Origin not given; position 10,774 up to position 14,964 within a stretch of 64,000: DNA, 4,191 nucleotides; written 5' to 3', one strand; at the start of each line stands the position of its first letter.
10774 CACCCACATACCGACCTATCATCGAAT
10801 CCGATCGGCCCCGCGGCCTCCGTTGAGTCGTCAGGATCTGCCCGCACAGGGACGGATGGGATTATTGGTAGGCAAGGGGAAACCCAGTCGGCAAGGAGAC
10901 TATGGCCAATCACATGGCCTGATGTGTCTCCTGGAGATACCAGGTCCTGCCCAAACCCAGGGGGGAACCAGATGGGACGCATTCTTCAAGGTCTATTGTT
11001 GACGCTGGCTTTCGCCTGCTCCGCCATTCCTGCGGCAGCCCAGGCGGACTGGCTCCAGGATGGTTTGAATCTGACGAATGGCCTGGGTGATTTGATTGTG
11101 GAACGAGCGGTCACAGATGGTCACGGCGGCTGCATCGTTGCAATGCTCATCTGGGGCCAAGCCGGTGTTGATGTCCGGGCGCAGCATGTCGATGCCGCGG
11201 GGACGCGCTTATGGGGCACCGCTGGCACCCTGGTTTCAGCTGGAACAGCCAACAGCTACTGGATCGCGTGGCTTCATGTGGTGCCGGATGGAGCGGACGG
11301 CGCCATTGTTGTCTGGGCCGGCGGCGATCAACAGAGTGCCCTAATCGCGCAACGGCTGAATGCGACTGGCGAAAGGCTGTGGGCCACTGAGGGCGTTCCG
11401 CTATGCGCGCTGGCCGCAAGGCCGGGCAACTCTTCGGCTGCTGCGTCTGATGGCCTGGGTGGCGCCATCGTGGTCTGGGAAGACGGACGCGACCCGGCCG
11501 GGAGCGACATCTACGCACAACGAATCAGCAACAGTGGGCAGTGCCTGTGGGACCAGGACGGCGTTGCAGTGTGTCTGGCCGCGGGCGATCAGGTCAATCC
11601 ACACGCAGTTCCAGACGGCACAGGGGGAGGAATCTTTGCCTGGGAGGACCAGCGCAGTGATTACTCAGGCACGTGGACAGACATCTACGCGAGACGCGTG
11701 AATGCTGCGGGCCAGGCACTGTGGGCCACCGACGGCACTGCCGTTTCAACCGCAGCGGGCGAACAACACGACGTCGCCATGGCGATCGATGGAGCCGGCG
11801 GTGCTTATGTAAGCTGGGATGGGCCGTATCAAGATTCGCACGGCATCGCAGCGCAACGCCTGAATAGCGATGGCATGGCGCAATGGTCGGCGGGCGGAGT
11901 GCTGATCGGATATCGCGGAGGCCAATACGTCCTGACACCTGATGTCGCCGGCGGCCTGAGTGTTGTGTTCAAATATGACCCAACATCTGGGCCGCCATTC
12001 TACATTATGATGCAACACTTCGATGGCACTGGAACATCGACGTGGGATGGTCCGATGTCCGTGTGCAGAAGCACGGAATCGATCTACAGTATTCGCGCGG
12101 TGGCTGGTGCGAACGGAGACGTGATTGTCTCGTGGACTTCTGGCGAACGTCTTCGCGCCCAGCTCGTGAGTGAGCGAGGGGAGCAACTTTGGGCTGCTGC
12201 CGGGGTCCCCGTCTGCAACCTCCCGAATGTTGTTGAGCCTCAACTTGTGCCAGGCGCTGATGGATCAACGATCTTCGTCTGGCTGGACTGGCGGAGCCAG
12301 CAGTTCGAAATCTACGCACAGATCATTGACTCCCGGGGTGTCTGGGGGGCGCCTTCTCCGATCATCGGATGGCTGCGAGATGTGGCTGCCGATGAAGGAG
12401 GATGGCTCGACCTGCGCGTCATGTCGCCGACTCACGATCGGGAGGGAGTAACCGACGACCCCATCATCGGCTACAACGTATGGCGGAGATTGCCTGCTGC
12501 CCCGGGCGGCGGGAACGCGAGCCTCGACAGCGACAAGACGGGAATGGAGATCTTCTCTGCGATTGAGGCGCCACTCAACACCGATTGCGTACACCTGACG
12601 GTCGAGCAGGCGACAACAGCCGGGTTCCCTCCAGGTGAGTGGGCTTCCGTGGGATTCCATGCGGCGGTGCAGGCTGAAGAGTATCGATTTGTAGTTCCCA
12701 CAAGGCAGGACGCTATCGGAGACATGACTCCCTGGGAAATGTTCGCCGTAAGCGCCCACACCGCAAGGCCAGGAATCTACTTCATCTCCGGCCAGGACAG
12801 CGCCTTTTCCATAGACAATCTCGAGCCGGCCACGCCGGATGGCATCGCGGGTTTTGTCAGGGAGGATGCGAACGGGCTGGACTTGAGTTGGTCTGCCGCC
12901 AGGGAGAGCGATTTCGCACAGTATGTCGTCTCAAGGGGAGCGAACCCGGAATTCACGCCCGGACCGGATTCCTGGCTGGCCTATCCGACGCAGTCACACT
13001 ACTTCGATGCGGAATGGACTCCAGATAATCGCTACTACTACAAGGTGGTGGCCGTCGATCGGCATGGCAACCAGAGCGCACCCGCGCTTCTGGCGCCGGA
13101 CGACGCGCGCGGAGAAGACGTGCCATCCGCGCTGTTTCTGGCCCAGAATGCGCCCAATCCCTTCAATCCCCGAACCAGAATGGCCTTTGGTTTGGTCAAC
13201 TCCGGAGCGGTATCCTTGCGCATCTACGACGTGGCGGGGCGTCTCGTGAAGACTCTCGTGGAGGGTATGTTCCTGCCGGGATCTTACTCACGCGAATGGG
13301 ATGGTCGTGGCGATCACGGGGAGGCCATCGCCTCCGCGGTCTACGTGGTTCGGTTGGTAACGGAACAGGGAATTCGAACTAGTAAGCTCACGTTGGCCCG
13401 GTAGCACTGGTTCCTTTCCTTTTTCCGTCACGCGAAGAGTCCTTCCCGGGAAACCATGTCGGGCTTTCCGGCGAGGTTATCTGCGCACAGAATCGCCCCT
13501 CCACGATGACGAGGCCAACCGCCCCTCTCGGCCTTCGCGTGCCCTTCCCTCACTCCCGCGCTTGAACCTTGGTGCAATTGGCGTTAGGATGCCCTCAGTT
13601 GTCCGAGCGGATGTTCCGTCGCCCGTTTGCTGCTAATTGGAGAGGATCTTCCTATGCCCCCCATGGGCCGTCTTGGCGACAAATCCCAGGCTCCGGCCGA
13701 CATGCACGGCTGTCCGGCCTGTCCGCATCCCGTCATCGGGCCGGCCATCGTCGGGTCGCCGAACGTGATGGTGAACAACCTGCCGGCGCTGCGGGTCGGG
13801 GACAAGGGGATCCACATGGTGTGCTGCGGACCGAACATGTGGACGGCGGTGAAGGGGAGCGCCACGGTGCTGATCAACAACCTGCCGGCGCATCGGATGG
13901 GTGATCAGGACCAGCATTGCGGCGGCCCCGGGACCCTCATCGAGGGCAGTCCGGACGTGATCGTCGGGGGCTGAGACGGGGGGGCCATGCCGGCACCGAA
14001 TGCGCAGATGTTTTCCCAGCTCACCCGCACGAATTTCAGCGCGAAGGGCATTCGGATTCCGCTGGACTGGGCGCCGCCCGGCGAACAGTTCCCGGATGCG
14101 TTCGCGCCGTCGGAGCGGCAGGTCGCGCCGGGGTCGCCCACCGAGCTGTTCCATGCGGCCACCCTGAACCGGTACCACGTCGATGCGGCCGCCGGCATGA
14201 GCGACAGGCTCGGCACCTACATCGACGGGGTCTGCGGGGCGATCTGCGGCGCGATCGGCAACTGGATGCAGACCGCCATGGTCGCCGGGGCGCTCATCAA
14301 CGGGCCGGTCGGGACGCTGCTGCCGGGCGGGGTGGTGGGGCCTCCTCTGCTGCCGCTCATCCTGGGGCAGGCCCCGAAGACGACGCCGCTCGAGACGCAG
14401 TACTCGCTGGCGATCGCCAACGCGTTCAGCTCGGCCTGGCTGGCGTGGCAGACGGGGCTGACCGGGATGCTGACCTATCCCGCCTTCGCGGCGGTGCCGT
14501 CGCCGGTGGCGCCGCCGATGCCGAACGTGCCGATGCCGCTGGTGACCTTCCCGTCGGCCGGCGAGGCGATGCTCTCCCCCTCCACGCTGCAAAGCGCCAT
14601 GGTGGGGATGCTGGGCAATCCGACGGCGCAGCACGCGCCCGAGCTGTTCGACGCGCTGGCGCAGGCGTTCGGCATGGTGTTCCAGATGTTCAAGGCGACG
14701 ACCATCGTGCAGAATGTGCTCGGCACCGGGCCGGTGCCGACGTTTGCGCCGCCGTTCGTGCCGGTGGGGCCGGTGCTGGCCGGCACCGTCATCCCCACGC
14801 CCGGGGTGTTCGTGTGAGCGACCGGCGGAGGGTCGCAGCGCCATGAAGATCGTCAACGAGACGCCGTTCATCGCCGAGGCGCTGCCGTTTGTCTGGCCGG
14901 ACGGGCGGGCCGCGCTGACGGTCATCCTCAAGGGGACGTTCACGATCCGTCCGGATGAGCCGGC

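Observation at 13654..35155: H1-T6SS-like structural operon with no membrane complex, TssK or Fha next to it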

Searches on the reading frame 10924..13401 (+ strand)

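Call 9: search_protein_families(library=pfam, proteins=[window:10924-13401:+], max_evalue=0.01)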
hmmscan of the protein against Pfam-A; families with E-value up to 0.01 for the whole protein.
window:10924-13401:+ (826 aa): 1 family
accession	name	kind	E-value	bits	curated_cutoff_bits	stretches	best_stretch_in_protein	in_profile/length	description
PF13860.13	FlgD_ig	-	6e-06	26.6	27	1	760-814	22-76/79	FlgD Ig-like domain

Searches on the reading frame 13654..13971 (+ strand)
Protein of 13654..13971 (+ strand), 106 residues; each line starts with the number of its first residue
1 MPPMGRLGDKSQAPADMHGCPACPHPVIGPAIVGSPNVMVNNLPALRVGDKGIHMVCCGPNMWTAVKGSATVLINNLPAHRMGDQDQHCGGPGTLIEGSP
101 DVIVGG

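Call 68: search_protein_families(library=pfam, proteins=[window:13654-13971:+], max_evalue=0.01)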
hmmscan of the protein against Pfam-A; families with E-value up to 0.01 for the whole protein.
window:13654-13971:+ (106 aa): 1 family
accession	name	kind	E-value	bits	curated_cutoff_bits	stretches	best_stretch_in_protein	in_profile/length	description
PF05488.18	PAAR_motif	-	2.6e-19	69.6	27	3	29-86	9-62/70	PAAR motif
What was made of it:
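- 13654..13974 (+): PAAR spike-tip protein, 106 aa. Pfam PAAR_motif 2.6e-19 (call 68).
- Checked: The finding's start, 13654, is the ATG of a PAAR gene (call 68, E 2.6e-19).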

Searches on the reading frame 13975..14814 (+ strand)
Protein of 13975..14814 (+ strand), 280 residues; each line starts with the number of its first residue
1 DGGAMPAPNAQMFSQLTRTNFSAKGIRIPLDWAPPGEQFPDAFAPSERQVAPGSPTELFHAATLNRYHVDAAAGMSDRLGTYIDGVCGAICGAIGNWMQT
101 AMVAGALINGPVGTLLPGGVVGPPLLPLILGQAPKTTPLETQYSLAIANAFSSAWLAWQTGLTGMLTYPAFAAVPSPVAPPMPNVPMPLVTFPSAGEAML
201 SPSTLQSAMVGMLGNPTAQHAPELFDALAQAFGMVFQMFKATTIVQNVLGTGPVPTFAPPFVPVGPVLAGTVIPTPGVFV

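Call 9: search_protein_families(library=pfam, proteins=[window:13975-14814:+], max_evalue=0.01)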
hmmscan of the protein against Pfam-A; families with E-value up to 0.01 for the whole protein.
window:13975-14814:+ (280 aa): 0 families
